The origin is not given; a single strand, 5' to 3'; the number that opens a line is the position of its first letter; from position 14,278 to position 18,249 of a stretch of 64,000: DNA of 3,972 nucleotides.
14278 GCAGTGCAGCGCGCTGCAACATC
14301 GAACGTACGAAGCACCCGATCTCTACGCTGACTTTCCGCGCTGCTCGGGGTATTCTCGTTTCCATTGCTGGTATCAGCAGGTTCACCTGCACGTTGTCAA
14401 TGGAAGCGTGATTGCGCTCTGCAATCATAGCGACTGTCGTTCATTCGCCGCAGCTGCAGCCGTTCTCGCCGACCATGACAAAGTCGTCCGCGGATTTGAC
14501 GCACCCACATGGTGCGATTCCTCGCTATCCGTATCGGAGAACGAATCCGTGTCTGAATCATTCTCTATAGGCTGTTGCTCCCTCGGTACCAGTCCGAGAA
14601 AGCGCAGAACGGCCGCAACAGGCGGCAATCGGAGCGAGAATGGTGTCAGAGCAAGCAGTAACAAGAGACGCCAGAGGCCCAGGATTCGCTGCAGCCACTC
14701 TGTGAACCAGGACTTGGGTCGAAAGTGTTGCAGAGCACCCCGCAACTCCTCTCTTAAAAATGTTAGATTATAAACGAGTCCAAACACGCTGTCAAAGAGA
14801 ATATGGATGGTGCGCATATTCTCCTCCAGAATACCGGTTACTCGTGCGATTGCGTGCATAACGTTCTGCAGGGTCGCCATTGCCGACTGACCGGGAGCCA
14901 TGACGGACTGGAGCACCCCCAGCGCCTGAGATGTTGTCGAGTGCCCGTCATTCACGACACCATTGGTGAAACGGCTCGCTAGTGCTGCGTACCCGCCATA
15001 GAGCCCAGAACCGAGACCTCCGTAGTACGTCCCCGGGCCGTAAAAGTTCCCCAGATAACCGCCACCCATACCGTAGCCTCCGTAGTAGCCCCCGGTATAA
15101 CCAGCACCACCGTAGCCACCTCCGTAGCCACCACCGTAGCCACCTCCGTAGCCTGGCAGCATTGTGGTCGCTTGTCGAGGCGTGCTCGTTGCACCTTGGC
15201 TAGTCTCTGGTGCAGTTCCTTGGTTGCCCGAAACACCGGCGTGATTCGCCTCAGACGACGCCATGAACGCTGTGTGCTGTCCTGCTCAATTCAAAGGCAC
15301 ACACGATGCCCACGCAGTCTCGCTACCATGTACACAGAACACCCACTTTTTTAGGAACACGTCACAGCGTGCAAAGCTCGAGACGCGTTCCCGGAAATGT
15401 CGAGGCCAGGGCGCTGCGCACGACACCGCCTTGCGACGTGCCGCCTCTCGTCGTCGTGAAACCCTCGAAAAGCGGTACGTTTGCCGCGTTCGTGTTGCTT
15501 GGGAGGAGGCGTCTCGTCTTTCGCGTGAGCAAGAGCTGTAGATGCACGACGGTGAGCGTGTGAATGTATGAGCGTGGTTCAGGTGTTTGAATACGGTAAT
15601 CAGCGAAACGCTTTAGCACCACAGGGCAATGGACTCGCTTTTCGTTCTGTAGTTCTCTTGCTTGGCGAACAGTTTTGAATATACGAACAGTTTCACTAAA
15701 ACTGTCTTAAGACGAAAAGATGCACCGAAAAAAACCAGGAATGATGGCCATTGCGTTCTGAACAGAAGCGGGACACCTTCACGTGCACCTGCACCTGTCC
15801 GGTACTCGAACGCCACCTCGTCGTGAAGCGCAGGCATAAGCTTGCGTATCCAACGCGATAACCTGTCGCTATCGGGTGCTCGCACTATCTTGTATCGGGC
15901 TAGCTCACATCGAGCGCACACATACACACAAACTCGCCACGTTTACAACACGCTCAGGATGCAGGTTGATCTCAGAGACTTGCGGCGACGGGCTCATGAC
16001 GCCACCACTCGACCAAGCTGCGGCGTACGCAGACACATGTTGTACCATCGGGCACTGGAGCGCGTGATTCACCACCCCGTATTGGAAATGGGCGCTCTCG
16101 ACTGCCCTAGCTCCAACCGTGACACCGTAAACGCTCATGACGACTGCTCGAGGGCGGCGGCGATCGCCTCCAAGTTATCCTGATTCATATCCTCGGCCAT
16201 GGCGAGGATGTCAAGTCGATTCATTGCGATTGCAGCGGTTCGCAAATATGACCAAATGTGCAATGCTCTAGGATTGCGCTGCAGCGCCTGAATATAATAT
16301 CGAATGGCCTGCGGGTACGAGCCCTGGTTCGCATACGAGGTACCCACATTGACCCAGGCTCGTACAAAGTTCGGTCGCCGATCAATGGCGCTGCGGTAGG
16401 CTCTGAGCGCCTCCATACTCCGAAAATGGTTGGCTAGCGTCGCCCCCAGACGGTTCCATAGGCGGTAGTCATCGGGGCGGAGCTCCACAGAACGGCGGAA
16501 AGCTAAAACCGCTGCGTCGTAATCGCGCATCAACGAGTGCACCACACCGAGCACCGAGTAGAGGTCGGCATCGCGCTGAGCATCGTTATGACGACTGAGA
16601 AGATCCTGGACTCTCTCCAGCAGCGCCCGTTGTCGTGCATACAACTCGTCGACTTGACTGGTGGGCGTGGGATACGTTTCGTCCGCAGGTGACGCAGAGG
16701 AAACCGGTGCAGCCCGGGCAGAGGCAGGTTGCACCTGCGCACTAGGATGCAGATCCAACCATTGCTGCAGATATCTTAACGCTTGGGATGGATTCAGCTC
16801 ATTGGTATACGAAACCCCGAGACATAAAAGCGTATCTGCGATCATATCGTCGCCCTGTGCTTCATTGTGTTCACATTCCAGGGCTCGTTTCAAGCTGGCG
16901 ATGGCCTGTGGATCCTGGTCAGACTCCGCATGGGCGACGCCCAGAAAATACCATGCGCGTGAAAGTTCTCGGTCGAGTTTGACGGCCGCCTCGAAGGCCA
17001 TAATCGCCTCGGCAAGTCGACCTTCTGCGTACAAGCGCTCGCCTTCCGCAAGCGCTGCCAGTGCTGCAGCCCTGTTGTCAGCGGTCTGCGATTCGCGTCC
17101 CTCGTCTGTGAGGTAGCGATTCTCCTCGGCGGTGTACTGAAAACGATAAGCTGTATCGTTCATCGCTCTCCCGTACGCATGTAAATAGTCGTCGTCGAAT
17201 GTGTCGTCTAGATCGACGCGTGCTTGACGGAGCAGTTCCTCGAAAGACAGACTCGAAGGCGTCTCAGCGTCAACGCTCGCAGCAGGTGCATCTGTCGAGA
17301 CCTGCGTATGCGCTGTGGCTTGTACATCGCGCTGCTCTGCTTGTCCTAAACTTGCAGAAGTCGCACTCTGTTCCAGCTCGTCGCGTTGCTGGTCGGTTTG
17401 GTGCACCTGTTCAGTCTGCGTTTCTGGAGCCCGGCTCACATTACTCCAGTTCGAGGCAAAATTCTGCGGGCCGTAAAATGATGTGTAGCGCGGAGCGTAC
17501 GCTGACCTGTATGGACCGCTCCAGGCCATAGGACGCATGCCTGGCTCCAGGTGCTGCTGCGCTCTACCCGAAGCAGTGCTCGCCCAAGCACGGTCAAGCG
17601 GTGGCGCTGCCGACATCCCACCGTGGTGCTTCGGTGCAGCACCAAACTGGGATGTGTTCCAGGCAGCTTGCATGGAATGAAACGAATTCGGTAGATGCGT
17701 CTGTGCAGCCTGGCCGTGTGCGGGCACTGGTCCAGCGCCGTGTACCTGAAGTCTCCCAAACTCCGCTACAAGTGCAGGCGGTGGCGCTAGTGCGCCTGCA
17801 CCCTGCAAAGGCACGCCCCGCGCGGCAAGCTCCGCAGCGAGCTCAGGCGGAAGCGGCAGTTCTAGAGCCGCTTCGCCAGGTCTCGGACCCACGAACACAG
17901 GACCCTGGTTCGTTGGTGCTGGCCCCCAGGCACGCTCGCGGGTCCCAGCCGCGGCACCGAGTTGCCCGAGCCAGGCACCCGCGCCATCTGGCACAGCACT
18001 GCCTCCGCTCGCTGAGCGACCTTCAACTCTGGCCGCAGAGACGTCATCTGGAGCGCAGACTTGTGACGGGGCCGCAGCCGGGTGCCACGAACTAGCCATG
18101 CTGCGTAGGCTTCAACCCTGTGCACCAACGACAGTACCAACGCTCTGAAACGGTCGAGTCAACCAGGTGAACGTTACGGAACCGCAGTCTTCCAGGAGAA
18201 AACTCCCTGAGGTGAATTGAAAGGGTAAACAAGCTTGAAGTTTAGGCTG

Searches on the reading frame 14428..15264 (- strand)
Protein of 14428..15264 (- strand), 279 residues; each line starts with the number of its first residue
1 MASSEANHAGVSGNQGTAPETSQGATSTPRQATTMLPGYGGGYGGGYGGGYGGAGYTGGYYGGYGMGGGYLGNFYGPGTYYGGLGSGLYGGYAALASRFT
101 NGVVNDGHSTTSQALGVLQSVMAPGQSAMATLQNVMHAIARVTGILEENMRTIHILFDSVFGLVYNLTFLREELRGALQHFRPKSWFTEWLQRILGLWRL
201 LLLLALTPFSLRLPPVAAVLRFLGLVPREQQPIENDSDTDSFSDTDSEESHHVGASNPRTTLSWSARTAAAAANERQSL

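Call 15: search_protein_families(library=pfam, proteins=[window:14428-15264:-], max_evalue=0.001)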
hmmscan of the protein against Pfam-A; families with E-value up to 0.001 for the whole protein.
window:14428-15264:- (279 aa): 1 family
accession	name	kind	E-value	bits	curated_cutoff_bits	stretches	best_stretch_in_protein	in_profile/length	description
PF04088.18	Peroxin-13_N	-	1.1e-06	29.4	22.3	1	118-198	3-83/146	Peroxin 13, N-terminal region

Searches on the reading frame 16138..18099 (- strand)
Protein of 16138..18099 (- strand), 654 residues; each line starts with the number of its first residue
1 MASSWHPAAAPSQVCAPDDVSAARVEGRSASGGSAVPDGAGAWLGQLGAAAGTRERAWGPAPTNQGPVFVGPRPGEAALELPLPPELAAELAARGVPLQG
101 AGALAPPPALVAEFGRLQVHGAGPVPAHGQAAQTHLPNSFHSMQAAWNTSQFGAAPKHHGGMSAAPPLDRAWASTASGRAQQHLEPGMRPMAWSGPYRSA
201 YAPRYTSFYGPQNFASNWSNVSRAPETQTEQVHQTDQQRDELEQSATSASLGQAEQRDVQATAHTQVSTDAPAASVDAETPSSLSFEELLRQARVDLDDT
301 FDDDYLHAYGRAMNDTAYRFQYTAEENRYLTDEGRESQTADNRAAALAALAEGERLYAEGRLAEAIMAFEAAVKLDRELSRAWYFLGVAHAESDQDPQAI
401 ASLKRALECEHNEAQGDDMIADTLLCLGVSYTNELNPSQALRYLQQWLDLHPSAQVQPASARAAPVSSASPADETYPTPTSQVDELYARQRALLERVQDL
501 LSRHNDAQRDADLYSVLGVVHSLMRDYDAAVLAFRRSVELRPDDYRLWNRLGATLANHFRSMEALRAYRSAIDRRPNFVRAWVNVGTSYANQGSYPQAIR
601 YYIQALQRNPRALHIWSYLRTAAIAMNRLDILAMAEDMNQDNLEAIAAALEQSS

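Call 15: search_protein_families(library=pfam, proteins=[window:16138-18099:-], max_evalue=0.001)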
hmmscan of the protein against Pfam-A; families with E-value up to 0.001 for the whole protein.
window:16138-18099:- (654 aa): 16 families
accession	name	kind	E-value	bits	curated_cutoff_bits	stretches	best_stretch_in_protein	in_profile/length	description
PF00515.34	TPR_1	-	1.2e-30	104.5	27.8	2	580-610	2-32/34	Tetratricopeptide repeat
PF07719.23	TPR_2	-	1.6e-23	81.2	27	1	580-611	2-33/34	Tetratricopeptide repeat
PF13414.12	TPR_11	-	8.2e-18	64.3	26.8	1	353-392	1-40/42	TPR repeat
PF13181.12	TPR_8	-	1.8e-17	62.4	25.7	0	511-544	1-34/34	Tetratricopeptide repeat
PF13432.12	TPR_16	-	1.7e-13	51.1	32.7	2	561-610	13-62/65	Tetratricopeptide repeat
PF13431.12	TPR_17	-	5.1e-13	48.6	24.4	0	567-599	1-33/34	Tetratricopeptide repeat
PF13428.12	TPR_14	-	2.1e-12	46.9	23.5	0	580-618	2-40/44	Tetratricopeptide repeat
PF14559.12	TPR_19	-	2.5e-11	44.2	25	1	356-417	1-62/68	Tetratricopeptide repeat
PF13424.12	TPR_12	-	1.4e-10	41.6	30.1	0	580-627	4-50/77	Tetratricopeptide repeat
PF13176.12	TPR_7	-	3.4e-08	33.4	27.9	0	581-607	1-27/36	Tetratricopeptide repeat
PF23914.1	TPR_CcmH_CycH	-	5.3e-07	30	42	1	508-610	47-152/158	Cytochrome c-type biogenesis protein H TPR domain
PF13174.12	TPR_6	-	5.7e-07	30.2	26.3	0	581-610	2-31/33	Tetratricopeptide repeat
PF13371.12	TPR_9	-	7.2e-05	23.2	35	0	554-612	4-62/73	Tetratricopeptide repeat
PF13374.12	TPR_10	-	8e-05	23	27.5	0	584-608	7-31/42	Tetratricopeptide repeat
PF01239.28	PPTA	-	0.00061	19.8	29.5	0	596-620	2-26/32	Protein prenyltransferase alpha subunit repeat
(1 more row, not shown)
